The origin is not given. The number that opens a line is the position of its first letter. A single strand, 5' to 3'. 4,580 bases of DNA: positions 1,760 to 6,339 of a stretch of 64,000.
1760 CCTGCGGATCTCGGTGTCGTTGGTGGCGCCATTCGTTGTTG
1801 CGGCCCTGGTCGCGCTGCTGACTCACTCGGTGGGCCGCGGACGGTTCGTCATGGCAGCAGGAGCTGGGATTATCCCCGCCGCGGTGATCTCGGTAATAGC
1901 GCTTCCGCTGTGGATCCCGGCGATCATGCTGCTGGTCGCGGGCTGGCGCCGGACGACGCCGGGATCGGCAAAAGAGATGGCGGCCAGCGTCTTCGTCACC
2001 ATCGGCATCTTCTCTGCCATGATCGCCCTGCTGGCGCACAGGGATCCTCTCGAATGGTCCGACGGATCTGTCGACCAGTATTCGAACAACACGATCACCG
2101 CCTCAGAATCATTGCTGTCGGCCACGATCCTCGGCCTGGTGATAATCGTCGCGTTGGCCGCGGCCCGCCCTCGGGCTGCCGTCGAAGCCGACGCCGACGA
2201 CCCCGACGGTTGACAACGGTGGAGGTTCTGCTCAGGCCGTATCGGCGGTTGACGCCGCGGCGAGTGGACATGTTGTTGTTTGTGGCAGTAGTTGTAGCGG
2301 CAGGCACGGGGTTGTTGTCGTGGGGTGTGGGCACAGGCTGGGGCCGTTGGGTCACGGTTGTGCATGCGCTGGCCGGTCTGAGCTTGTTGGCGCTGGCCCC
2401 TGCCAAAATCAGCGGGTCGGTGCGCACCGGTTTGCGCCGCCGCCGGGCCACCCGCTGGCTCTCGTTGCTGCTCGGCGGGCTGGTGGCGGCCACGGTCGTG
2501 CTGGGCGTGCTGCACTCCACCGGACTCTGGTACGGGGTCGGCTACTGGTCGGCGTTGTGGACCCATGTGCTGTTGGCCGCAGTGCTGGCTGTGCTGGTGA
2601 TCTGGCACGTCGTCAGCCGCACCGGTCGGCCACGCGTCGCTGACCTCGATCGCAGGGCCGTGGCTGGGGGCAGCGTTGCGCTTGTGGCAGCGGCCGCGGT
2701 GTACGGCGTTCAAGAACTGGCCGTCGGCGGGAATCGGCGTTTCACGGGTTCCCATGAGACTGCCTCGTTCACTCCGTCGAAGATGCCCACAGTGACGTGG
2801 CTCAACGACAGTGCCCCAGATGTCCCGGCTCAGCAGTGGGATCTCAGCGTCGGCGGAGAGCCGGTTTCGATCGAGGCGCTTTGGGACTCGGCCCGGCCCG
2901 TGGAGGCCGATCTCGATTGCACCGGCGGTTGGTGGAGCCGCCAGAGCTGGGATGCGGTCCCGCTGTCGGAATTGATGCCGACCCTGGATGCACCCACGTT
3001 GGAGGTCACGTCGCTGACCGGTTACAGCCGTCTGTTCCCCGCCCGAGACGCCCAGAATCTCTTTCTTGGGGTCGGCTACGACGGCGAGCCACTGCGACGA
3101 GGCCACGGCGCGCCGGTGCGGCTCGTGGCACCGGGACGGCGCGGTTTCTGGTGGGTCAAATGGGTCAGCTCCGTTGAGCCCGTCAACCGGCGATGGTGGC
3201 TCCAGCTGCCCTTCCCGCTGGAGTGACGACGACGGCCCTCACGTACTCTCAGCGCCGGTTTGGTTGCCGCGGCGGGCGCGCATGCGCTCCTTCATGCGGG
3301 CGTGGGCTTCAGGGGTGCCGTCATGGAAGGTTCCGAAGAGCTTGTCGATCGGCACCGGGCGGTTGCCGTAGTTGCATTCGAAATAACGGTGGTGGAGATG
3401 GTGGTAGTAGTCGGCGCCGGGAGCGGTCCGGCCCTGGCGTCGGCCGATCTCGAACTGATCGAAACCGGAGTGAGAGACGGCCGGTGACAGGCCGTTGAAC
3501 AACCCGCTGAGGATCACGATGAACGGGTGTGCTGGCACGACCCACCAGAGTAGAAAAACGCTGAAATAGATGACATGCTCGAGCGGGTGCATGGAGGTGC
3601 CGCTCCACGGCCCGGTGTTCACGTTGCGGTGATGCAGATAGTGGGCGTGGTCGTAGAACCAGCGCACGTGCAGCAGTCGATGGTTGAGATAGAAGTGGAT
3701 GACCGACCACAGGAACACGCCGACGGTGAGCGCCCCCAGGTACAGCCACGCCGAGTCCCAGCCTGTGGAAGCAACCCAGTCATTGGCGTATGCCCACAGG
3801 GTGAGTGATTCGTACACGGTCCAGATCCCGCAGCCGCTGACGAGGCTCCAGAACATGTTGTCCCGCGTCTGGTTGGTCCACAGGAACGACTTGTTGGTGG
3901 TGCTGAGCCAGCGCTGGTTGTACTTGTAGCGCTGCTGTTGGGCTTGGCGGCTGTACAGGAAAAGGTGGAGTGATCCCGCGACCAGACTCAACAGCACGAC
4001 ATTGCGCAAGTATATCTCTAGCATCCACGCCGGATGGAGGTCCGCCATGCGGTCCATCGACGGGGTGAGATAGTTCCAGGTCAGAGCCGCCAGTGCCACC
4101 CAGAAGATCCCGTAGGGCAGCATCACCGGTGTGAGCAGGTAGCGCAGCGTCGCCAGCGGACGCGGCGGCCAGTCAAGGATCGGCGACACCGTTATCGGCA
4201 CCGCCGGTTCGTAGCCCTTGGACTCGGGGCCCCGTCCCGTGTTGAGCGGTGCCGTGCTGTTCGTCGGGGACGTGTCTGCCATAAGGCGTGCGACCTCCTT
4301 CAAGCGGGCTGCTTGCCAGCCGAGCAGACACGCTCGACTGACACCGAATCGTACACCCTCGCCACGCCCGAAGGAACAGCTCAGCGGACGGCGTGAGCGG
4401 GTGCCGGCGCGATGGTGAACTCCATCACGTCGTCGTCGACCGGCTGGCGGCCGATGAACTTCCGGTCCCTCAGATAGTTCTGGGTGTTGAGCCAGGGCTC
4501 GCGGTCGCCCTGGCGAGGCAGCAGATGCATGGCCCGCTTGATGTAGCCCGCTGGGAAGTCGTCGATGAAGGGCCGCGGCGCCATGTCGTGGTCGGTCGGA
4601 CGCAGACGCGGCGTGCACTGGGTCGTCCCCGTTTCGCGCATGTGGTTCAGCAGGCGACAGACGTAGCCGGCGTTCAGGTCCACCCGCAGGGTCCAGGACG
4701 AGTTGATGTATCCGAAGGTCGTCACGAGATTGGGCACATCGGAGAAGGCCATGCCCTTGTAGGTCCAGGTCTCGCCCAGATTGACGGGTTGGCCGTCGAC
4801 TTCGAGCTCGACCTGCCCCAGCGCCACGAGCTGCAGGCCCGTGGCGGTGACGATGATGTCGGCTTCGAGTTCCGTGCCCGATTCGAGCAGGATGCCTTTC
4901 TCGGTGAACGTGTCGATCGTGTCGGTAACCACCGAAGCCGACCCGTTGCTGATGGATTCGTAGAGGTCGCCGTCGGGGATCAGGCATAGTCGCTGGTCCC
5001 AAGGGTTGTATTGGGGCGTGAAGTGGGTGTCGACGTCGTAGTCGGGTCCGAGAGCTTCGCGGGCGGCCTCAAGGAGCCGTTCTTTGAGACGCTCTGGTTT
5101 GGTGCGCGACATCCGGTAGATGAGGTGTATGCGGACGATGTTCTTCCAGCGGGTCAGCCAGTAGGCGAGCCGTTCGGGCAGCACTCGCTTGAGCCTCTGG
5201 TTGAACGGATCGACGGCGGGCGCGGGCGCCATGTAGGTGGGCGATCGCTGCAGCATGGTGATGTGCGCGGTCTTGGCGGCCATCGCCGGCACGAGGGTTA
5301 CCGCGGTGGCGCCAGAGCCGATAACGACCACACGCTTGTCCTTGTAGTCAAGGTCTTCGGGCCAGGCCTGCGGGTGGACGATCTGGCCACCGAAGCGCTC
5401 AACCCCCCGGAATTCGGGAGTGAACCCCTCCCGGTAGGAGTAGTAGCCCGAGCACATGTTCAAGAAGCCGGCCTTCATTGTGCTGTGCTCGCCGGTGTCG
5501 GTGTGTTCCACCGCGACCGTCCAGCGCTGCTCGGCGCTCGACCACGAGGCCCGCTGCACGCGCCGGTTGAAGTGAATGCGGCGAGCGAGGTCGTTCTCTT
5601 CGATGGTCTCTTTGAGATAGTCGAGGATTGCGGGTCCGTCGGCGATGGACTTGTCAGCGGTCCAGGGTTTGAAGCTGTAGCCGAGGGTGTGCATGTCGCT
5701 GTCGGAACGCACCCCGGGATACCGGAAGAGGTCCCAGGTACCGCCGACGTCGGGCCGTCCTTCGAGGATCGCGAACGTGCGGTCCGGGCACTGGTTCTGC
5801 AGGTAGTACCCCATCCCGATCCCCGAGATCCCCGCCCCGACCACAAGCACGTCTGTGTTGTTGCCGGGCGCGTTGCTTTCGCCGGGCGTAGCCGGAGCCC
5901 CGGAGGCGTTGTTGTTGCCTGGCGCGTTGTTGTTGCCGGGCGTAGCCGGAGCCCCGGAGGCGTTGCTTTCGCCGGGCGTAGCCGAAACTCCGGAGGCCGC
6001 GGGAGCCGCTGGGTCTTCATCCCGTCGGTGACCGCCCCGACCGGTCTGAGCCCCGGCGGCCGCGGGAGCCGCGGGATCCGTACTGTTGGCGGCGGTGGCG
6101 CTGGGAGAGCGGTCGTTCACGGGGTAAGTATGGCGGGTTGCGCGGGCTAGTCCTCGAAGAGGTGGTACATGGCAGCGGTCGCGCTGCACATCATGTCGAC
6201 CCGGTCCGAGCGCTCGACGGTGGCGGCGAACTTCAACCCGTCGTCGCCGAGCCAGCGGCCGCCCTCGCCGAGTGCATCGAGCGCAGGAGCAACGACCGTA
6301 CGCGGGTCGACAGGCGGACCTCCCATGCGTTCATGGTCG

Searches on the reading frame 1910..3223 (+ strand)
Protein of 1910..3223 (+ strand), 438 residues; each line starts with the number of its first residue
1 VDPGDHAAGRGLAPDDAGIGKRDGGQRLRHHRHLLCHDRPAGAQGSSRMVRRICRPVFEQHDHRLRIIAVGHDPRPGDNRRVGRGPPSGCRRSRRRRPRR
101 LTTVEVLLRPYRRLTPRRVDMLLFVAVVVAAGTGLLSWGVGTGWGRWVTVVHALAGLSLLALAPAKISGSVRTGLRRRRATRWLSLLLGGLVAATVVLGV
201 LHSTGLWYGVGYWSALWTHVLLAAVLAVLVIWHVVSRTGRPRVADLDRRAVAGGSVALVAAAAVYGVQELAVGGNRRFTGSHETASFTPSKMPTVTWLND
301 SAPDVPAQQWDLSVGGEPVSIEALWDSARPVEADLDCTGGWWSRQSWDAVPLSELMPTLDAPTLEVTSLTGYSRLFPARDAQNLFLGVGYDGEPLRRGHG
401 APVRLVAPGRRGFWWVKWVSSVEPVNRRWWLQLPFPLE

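Call 38: search_protein_families(library=pfam, proteins=[window:1910-3223:+])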
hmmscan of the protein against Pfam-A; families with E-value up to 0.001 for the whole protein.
window:1910-3223:+ (438 aa): 1 family
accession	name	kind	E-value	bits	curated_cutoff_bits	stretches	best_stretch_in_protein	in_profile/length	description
PF00174.25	Oxidored_molyb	-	6.5e-13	49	24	1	305-425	7-161/169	Oxidoreductase molybdopterin binding domain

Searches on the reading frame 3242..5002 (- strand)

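Call 37: search_protein_families(library=pfam, proteins=[window:3242-5002:-])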
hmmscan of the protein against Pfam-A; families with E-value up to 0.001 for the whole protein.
window:3242-5002:- (587 aa): 1 family
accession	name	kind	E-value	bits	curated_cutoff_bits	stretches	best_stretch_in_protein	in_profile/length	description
PF04116.19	FA_hydroxylase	-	8.3e-20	72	31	1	428-558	3-132/132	Fatty acid hydroxylase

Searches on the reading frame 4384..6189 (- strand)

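Call 37: search_protein_families(library=pfam, proteins=[window:4384-6189:-])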
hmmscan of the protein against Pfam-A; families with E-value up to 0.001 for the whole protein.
window:4384-6189:- (602 aa): 9 families
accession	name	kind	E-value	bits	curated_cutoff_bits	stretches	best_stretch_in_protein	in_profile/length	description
PF00743.25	FMO-like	-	7e-15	54.9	22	1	187-452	85-330/532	Flavin-binding monooxygenase-like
PF13450.12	NAD_binding_8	-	5.8e-09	36.6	21.9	1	116-169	1-52/68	NAD(P)-binding Rossmann-like domain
PF07992.20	Pyr_redox_2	-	1e-08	35.4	26.1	1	113-323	2-179/291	Pyridine nucleotide-disulphide oxidoreductase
PF13738.12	Pyr_redox_3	-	1.4e-08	34.8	30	1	115-321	1-201/305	Pyridine nucleotide-disulphide oxidoreductase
PF01266.30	DAO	-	1e-06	29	27.9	0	113-151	1-38/353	FAD dependent oxidoreductase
PF13434.12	Lys_Orn_oxgnase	-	2.2e-05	24.2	21.3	1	200-320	107-226/339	L-lysine 6-monooxygenase/L-ornithine 5-monooxygenase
PF01946.23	Thi4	-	3e-05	23.8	26.2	1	111-151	17-57/235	Thi4 family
PF00070.33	Pyr_redox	-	0.00029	21.7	22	0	286-320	1-35/82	Pyridine nucleotide-disulphide oxidoreductase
PF06039.21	Mqo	-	0.00056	19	27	0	111-147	2-38/489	Malate:quinone oxidoreductase (Mqo)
